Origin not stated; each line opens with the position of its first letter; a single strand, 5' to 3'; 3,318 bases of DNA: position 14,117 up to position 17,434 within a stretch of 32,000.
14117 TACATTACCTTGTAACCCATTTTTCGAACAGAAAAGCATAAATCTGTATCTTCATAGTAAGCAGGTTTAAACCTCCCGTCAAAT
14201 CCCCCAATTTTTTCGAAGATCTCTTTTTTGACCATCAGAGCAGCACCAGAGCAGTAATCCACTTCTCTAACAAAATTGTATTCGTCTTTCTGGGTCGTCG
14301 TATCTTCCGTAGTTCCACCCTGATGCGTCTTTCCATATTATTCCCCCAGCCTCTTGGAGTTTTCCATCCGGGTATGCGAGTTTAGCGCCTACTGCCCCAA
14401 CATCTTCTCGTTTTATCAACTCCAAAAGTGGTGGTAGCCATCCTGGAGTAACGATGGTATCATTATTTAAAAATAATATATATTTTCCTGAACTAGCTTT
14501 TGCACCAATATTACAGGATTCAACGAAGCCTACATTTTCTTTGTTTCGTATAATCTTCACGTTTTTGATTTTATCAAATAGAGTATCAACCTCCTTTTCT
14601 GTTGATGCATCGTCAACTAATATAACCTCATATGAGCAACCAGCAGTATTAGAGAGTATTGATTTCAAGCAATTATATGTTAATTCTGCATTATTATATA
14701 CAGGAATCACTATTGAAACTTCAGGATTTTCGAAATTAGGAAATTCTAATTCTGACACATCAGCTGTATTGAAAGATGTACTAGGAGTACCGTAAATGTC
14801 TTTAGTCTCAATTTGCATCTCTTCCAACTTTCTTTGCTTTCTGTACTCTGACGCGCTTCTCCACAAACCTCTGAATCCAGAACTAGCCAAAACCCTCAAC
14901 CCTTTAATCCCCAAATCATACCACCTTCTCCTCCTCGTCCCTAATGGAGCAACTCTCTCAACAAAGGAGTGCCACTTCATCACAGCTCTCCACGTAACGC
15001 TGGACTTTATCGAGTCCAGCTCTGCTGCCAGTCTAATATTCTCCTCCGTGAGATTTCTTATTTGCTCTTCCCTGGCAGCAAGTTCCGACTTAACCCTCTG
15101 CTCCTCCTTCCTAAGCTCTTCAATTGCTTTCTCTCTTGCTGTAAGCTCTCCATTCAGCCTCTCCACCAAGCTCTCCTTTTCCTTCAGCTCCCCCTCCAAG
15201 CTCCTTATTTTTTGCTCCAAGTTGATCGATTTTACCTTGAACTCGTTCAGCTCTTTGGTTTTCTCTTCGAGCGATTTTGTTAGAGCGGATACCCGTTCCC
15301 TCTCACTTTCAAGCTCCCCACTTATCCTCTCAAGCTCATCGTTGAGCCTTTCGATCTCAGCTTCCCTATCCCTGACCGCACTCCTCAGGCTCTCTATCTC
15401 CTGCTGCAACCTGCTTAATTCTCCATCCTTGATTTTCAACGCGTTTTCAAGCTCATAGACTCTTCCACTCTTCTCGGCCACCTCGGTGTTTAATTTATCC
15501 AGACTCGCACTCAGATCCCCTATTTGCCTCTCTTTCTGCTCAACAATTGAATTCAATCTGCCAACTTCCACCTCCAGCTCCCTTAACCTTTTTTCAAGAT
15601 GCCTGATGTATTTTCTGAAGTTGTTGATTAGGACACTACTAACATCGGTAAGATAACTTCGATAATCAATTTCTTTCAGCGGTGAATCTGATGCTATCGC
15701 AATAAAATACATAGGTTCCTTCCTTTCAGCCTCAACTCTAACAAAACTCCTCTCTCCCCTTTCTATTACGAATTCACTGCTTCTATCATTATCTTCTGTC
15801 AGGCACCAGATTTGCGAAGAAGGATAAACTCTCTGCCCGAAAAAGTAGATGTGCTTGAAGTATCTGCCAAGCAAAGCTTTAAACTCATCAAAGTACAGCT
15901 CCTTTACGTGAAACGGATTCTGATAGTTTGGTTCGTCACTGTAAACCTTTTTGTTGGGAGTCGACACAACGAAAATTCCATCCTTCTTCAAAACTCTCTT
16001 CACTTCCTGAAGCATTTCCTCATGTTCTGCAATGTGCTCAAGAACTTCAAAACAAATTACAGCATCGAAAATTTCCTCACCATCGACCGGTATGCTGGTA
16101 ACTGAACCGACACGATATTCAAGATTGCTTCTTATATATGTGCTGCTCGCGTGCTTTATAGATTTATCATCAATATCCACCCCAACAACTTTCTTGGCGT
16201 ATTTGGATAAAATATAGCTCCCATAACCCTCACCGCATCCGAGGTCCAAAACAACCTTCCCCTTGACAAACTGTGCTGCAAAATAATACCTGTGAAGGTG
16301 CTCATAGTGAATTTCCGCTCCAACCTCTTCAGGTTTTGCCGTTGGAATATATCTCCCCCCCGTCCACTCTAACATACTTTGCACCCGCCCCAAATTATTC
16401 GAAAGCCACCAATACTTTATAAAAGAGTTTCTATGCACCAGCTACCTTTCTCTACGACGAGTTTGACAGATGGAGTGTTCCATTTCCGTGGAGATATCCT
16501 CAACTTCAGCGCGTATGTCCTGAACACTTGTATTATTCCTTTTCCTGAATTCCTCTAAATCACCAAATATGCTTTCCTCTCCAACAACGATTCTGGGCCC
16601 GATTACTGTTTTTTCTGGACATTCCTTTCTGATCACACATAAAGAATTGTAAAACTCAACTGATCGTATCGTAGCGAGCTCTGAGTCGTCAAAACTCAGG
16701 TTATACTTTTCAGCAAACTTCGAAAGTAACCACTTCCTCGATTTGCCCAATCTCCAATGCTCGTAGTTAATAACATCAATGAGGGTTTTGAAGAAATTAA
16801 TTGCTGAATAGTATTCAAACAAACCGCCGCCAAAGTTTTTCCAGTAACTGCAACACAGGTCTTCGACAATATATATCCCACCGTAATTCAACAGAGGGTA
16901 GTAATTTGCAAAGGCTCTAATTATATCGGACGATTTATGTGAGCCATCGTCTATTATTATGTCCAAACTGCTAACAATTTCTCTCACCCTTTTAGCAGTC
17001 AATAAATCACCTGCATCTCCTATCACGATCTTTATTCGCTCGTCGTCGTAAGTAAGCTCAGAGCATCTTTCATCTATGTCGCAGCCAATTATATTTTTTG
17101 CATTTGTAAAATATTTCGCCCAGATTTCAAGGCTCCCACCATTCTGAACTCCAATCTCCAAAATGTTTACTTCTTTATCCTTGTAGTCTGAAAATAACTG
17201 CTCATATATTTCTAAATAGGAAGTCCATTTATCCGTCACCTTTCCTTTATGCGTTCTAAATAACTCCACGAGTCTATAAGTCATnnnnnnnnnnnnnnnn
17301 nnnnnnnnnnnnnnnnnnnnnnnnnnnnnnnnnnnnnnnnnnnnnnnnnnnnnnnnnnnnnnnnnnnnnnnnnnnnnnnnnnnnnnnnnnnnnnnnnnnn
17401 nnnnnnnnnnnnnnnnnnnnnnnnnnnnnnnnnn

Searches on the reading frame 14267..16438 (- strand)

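Call 46: search_protein_families(library=pfam, proteins=[window:14267-16438:-], max_evalue=0.0001)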
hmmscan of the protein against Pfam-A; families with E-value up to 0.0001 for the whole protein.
window:14267-16438:- (723 aa): 21 families
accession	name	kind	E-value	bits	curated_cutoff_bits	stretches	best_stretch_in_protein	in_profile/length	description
PF00535.33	Glycos_transf_2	-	1.8e-28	100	23.3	1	575-694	1-123/168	Glycosyl transferase family 2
PF13847.12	Methyltransf_31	-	9.4e-23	80.9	27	1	59-174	3-131/145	Methyltransferase domain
PF08241.18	Methyltransf_11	-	1.2e-22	80.8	21.2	1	64-158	1-95/95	Methyltransferase domain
PF13649.12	Methyltransf_25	-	9.5e-19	68.3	27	1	63-154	1-97/97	Methyltransferase domain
PF13489.12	Methyltransf_23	-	5.7e-17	62.4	27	1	53-176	16-134/164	Methyltransferase domain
PF08242.18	Methyltransf_12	-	1.6e-13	51.6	30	1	64-156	1-98/98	Methyltransferase domain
PF02353.26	CMAS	-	2.2e-08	34.2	27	1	54-163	57-169/273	Mycolic acid cyclopropane synthetase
PF13641.12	Glyco_tranf_2_3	-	6.6e-08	33.3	27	1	572-686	1-122/230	Glycosyltransferase like family 2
PF06325.19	PrmA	-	4e-07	30.2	22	1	59-159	161-259/296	Ribosomal protein L11 methyltransferase (PrmA)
PF11559.13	ADIP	-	4.2e-07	30.6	34.3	0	280-354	56-130/151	Afadin- and alpha -actinin-Binding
PF08003.17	Methyltransf_9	-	5.9e-07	29.2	23.8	1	58-225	114-283/315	Protein of unknown function (DUF1698)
PF05175.20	MTS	-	2.2e-06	27.8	23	1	59-162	31-142/170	Methyltransferase small domain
PF10111.15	Glyco_tranf_2_2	-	2.4e-06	27.7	27.3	1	575-690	1-122/276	Glycosyltransferase like family 2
PF06818.20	Fez1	-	2.8e-06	28.4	34.4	0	299-401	5-107/199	Fez1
PF08614.16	ATG16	-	4.6e-06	27.4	33.7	0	280-368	92-180/200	Autophagy protein 16 (ATG16)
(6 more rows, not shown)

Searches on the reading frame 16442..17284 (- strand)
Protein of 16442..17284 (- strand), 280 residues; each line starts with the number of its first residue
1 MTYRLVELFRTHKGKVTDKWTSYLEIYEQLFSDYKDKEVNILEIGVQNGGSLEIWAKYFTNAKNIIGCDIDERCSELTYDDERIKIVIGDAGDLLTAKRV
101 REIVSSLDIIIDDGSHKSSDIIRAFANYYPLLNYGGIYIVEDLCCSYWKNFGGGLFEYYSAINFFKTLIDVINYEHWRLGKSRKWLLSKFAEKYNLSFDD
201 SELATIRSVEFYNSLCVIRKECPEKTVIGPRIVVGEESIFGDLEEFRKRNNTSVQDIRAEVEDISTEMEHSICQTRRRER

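Call 46: search_protein_families(library=pfam, proteins=[window:16442-17284:-], max_evalue=0.0001)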
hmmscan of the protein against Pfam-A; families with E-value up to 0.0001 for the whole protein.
window:16442-17284:- (280 aa): 2 families
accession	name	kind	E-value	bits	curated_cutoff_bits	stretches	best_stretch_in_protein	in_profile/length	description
PF13578.12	Methyltransf_24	-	9e-07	30.2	26.3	1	42-142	1-104/105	Methyltransferase domain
PF04989.18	RMNT_CmcI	-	3.2e-05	24.2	23.2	1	41-142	36-147/206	Rhamnosyl O-methyltransferase/CmcI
